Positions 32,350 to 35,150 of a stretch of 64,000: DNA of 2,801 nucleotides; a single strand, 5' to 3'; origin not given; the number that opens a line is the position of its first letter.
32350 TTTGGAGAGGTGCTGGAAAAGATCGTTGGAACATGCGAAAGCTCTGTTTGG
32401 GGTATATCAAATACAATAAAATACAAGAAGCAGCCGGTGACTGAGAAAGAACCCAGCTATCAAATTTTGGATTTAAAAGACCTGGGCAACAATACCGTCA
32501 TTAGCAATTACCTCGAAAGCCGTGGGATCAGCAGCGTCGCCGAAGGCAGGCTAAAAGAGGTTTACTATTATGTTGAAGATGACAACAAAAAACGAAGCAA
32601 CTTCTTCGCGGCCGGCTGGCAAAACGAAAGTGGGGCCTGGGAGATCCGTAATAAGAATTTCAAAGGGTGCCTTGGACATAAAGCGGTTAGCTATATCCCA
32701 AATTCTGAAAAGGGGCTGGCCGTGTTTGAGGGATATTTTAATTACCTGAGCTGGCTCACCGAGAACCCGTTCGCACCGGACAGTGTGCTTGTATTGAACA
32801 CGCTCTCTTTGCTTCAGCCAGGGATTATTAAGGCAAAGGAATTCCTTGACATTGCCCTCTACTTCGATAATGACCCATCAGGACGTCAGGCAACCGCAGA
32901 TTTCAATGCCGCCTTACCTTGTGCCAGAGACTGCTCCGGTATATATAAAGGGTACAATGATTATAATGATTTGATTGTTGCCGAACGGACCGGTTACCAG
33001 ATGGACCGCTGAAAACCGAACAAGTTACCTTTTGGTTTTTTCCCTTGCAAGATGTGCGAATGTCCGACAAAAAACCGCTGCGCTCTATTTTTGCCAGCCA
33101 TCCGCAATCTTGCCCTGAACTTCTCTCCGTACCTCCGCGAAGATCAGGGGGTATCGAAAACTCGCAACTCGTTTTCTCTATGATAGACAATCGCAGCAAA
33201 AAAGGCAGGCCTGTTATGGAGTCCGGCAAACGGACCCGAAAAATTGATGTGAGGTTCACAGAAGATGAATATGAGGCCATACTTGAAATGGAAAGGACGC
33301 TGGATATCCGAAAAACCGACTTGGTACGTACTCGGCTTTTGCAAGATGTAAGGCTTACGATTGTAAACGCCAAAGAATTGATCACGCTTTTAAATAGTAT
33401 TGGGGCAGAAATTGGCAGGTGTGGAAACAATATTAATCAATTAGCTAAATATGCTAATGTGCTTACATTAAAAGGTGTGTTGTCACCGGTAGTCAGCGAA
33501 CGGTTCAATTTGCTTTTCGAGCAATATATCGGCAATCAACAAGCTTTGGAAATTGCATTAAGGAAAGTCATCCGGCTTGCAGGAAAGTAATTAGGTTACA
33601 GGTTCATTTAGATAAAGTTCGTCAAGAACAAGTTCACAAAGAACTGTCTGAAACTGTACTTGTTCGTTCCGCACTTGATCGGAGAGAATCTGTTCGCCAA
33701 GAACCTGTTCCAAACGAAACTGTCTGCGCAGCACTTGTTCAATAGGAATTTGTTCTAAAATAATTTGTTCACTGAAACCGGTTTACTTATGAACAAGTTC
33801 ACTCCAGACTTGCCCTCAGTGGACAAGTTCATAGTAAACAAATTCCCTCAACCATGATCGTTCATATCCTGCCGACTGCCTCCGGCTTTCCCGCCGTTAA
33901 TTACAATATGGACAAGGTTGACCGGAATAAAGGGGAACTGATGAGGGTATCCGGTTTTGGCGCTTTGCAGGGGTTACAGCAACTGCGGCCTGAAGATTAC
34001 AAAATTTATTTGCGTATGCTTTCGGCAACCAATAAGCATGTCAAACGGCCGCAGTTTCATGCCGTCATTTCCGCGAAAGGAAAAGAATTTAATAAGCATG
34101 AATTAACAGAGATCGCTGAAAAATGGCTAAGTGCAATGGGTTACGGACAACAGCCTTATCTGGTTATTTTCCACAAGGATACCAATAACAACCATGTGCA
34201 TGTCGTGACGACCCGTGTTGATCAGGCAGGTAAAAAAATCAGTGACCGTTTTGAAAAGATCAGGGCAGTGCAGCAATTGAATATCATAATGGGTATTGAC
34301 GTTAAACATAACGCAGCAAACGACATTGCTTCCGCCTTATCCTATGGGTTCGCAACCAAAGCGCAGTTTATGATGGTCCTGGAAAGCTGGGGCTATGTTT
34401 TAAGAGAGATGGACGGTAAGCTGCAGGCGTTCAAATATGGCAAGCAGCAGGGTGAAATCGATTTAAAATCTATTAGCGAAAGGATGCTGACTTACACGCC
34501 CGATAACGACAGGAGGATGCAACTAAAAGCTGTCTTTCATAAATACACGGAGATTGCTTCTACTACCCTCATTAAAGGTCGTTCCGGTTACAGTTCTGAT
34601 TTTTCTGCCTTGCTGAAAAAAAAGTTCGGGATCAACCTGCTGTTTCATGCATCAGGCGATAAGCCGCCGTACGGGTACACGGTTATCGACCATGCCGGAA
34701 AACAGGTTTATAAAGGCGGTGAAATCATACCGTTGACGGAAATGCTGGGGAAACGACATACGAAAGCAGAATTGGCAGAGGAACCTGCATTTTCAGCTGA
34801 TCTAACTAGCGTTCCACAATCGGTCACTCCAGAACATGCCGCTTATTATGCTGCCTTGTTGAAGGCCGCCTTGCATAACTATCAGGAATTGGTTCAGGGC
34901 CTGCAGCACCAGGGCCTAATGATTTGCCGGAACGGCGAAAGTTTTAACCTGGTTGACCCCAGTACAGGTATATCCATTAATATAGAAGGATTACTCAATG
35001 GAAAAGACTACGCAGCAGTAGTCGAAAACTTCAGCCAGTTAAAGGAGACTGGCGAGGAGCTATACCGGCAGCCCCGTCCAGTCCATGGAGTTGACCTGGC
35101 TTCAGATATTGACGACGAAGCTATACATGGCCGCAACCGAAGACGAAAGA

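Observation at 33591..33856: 255-bp array of 17 in-phase 15-bp palindromic units (wGTTC-N5-GAACw) between the RHH MobC-like gene and the relaxase gene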

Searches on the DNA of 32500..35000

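Call 10: search_rna_families(source=window, start=32500, end=35000, threshold=evalue, max_evalue=1)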
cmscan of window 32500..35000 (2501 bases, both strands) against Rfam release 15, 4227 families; matches with E-value up to 1: 0.
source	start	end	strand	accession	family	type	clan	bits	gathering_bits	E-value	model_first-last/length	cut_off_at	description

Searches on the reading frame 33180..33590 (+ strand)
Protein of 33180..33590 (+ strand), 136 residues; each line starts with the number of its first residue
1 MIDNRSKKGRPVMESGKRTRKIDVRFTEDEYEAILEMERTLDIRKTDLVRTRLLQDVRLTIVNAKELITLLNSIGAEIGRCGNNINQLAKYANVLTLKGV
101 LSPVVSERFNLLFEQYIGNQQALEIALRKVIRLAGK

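Call 6: search_protein_families(library=pfam, proteins=[window:33180-33590:+], max_evalue=0.01)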
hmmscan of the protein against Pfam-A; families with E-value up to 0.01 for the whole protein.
window:33180-33590:+ (136 aa): 2 families
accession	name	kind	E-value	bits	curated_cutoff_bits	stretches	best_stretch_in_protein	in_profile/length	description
PF21983.2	NikA-like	-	8.9e-09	35.8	27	1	17-91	2-71/72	Mobilization protein NikA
PF05713.17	MobC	-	2.7e-06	28.2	23.2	1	77-98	3-20/45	Bacterial mobilisation protein (MobC)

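Call 7: search_protein_families(library=ncbifam, proteins=[window:33180-33590:+], max_evalue=0.01)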
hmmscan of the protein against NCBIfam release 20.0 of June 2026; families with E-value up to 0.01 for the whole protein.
window:33180-33590:+ (136 aa): 0 families

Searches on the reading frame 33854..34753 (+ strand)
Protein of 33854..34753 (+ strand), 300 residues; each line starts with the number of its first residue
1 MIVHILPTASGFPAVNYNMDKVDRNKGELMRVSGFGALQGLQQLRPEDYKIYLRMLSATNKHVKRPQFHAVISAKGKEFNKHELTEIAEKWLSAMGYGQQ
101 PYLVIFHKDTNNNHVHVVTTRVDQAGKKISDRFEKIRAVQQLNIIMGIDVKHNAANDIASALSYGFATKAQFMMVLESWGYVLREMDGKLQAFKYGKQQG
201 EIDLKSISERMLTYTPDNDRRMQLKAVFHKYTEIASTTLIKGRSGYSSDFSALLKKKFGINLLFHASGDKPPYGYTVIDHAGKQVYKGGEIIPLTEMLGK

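Call 80: search_dna_similar(query=window:33854-34753:+, collection=plasmids, mode=protein, max_evalue=1e-20, max_rows=40)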
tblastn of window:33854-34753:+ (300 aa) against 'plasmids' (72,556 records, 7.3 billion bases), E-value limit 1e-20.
Records with a match: 52; places in all: 53; records where one place covers at least 80% of the query: 51.
Best place of each record, by identity: <60% 52.
By first word of the organism name: Bacteroides 29; Phocaeicola 5; Persicobacter 4; Mucilaginibacter 3; Pontibacter 3; Adhaeribacter 3; Pedobacter 1; Butyricimonas 1; Chondrinema 1; Chryseobacterium 1; and 1 more.
By predicted mobility (MOB-suite, as given by PLSDB): conjugative 31; non-mobilizable 17; mobilizable 4.
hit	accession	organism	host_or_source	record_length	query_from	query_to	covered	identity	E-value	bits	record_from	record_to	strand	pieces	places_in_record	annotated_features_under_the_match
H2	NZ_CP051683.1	Mucilaginibacter robiniae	cell culture,Flower of Shittah tree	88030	1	298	99%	44.7%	1e-71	246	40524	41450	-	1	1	relaxase/mobilization nuclease domain-containing protein | mobC: plasmid mobilization relaxosome protein MobC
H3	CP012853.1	Persicobacter sp. JZB09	cell culture,soil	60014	5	294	97%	43.6%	4e-56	202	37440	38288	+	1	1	record has no annotation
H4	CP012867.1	Persicobacter sp. JZB09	cell culture,soil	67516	5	294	97%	43.2%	1e-55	200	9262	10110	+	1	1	record has no annotation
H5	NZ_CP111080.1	Pontibacter kalidii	whole organism,rhizosphere soil of ...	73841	1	298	99%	42.0%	4e-60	213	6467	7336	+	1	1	relaxase/mobilization nuclease domain-containing protein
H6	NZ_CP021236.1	Pontibacter actiniarum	Whole organism,unidentified actinians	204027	1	298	99%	41.7%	2e-55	200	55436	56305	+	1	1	relaxase/mobilization nuclease domain-containing protein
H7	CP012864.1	Persicobacter sp. JZB09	cell culture,soil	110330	5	294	97%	42.7%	8e-56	201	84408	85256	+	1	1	record has no annotation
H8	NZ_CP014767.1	Pontibacter akesuensis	mixed culture,desert soil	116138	1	298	99%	41.1%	3e-57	205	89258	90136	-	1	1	relaxase/mobilization nuclease domain-containing protein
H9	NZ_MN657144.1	Pedobacter sp.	-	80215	1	298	99%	41.1%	3e-70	242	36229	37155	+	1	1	relaxase/mobilization nuclease domain-containing protein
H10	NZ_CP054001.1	Bacteroides fragilis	Homo sapiens,transverse ...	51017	1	298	99%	40.5%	1e-60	215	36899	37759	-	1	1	relaxase/mobilization nuclease domain-containing protein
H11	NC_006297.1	Bacteroides fragilis YCH46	-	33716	1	298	99%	40.3%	2e-56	202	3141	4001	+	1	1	relaxase/mobilization nuclease domain-containing protein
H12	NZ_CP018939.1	Bacteroides fragilis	Homo sapiens,wound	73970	1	300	100%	39.5%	2e-58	208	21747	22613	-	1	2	relaxase/mobilization nuclease domain-containing protein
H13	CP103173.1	Bacteroides ovatus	Homo sapiens,cell culture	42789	1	298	99%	39.8%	4e-60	213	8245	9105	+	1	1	relaxase/mobilization nuclease domain-containing protein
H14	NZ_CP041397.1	Bacteroides ovatus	Homo sapiens,cell culture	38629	1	298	99%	39.8%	4e-60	213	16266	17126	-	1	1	relaxase/mobilization nuclease domain-containing protein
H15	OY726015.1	Phocaeicola massiliensis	-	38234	1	298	99%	39.8%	4e-60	213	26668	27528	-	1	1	record has no annotation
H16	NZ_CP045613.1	Bacteroides xylanisolvens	Homo sapiens,Abscess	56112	1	298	99%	39.8%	4e-60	213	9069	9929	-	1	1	relaxase/mobilization nuclease domain-containing protein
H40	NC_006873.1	Bacteroides fragilis NCTC 9343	-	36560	1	298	99%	39.5%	2e-59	211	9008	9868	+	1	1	relaxase/mobilization nuclease domain-containing protein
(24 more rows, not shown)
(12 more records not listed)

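Call 81: get_annotated_region(hit=H40, flank=5000)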
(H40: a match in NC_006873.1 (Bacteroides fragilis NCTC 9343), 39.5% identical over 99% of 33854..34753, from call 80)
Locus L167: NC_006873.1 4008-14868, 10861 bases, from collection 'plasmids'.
description: Bacteroides fragilis NCTC 9343 plasmid pBF9343, complete sequence
organism: Bacteroides fragilis NCTC 9343 (NCBI taxid 272559)
taxonomy: Bacteria; Bacteroidota; Bacteroidia; Bacteroidales; Bacteroidaceae; Bacteroides; Bacteroides fragilis; Bacteroides fragilis NCTC 9343
host: -; source: -; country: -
typing (MOB-suite, as given by PLSDB): conjugative; replicon rep_cluster_663; relaxase MOBP; mating-pair formation MPF_T
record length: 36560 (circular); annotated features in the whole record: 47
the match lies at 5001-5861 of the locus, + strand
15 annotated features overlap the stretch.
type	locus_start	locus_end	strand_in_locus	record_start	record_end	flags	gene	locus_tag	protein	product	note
CDS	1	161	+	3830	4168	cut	-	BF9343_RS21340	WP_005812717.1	hypothetical protein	-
CDS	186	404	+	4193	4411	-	-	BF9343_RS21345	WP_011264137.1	hypothetical protein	-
CDS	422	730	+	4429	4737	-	-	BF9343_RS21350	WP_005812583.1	hypothetical protein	-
CDS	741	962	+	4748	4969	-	-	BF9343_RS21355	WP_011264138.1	hypothetical protein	-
CDS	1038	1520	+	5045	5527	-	-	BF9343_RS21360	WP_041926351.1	hypothetical protein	-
CDS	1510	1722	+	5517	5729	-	-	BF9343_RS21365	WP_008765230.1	hypothetical protein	-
CDS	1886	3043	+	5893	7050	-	-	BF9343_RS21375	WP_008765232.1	replication initiation protein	GO:0006270 - DNA replication initiation [Evidence IEA]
CDS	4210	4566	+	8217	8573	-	mobC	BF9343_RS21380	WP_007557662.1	plasmid mobilization relaxosome protein MobC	-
CDS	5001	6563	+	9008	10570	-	-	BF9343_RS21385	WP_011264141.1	relaxase/mobilization nuclease domain-containing protein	-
CDS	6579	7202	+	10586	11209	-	-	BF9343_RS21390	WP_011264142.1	ParA family protein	-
CDS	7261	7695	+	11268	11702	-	-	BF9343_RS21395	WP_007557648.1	hypothetical protein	-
CDS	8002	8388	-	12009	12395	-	-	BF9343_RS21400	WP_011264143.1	transcriptional regulator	-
CDS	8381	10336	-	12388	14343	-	-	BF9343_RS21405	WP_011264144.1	type IV secretory system conjugative DNA transfer family protein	-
CDS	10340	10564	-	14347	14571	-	-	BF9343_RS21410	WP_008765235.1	hypothetical protein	-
CDS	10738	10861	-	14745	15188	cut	-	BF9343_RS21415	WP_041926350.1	hypothetical protein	-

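Call 82: get_annotated_region(hit=H2, flank=5000)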
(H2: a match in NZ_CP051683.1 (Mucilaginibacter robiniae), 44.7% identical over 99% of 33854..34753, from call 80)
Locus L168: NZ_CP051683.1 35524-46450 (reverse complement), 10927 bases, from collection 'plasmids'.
description: Mucilaginibacter robiniae strain F39-2 plasmid unnamed1, complete sequence
organism: Mucilaginibacter robiniae (NCBI taxid 2728022)
taxonomy: Bacteria; Bacteroidota; Sphingobacteriia; Sphingobacteriales; Sphingobacteriaceae; Mucilaginibacter; Mucilaginibacter robiniae
host: -; source: cell culture,Flower of Shittah tree; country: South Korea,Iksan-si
typing (MOB-suite, as given by PLSDB): non-mobilizable
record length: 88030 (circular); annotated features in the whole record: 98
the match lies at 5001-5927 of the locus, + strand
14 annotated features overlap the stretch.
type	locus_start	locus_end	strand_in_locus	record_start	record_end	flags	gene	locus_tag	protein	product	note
CDS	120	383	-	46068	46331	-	-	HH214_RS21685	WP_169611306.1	hypothetical protein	-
CDS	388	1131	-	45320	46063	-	-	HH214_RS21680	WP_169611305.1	ParA family protein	-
CDS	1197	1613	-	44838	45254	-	-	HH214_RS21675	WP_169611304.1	helix-turn-helix domain-containing protein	-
CDS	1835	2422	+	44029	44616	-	-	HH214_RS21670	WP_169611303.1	GNAT family N-acetyltransferase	-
CDS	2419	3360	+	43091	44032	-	-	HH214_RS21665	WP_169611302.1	helix-turn-helix transcriptional regulator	GO:0006355 - regulation of DNA-templated transcription [Evidence IEA]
CDS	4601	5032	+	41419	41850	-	mobC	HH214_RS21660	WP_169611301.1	plasmid mobilization relaxosome protein MobC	-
CDS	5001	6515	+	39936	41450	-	-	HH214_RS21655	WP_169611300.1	relaxase/mobilization nuclease domain-containing protein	-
CDS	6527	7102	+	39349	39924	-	-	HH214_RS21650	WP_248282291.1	ParA family protein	-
CDS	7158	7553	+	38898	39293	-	-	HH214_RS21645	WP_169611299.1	hypothetical protein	-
CDS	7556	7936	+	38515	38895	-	-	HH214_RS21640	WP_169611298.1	hypothetical protein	-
CDS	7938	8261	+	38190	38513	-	-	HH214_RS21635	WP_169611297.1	DUF4134 family protein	-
CDS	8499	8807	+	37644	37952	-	-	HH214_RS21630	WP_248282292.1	DUF4134 domain-containing protein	-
CDS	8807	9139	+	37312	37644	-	-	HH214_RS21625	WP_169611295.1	DUF4133 domain-containing protein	-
CDS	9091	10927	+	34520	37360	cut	-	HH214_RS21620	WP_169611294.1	TraG family conjugative transposon ATPase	GO:0032196 - transposition [Evidence IEA]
